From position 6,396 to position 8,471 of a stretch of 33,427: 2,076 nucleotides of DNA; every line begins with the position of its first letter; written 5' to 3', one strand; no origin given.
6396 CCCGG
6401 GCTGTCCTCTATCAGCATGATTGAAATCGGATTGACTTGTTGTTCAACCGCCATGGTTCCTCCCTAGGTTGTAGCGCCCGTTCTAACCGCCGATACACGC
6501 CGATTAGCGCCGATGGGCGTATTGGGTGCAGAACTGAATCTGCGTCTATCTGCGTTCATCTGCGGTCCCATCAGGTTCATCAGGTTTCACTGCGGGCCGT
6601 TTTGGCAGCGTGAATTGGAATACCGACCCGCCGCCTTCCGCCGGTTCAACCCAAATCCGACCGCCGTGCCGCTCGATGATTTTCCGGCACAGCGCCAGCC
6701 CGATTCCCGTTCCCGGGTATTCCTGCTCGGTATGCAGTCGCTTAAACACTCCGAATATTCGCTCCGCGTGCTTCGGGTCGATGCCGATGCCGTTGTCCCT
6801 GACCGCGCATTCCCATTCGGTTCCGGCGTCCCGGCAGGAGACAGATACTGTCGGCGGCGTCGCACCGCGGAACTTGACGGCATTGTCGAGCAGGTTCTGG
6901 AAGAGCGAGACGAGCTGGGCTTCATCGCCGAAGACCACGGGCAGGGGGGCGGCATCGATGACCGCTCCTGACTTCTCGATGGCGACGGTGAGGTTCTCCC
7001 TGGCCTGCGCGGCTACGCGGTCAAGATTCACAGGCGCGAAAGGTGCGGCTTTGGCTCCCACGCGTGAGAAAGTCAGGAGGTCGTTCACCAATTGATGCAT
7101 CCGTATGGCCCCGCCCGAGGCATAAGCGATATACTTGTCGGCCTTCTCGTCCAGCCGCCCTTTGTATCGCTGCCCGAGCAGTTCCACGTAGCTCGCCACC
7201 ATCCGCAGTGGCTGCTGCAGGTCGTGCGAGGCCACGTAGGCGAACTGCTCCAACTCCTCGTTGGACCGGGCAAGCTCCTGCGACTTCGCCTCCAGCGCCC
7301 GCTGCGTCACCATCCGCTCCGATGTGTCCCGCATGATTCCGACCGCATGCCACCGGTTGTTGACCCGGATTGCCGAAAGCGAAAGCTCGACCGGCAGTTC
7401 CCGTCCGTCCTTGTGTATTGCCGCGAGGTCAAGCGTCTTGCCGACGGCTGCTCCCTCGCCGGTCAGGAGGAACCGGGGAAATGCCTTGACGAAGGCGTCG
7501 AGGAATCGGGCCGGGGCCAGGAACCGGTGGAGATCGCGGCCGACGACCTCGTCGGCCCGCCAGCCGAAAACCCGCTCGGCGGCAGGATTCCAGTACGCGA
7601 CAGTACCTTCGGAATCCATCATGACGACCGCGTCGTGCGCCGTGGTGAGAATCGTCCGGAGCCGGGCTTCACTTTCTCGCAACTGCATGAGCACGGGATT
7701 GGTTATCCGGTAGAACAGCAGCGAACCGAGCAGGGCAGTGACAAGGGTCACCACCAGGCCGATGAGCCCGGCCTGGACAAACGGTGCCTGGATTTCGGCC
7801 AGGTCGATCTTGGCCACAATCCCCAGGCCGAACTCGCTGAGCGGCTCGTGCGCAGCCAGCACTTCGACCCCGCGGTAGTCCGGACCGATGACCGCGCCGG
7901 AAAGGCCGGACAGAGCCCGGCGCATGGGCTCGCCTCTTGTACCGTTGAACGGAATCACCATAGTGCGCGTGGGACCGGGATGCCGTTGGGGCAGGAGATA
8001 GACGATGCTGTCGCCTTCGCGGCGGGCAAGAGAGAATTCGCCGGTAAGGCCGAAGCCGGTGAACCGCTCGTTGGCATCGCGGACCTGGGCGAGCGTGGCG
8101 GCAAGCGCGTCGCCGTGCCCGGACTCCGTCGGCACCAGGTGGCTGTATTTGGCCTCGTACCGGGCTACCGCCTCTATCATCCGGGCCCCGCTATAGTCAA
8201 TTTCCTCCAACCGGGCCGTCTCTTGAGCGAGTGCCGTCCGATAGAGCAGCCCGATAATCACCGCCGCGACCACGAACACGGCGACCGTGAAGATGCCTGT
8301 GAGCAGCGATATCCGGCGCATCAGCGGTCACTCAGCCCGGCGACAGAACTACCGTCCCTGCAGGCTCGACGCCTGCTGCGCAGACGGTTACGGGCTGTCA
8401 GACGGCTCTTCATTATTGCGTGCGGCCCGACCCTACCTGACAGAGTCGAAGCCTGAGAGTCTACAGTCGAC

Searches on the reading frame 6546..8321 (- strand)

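Call 7: search_protein_families(library=pfam, proteins=[window:6546-8321:-], max_evalue=0.01)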
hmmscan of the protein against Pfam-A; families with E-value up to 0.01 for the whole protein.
window:6546-8321:- (591 aa): 8 families
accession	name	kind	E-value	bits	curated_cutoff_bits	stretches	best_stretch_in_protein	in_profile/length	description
PF02518.31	HATPase_c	-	1.4e-30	106.5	26.4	1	465-575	1-110/111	Histidine kinase-, DNA gyrase B-, and HSP90-like ATPase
PF00989.32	PAS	-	2.8e-15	56.8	22.6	1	220-332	2-112/113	PAS fold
PF13426.13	PAS_9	-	8.7e-13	48.9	27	1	230-335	2-103/103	PAS domain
PF00512.31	HisKA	-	1.6e-11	44.5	26.9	1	357-422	2-64/66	His Kinase A (phospho-acceptor) domain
PF08448.16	PAS_4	-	2.3e-09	37.9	23.1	1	229-336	5-108/110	PAS fold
PF13188.13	PAS_8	-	1.5e-08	34.7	21.8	1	219-274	1-53/65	PAS domain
PF24820.1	Diguanyl_cycl_sensor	-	0.00014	22.2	28.1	1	227-332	4-109/109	Diguanylate cyclase-like sensor domain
PF08447.18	PAS_3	-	0.00062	20.4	25.6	1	242-322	2-79/89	PAS fold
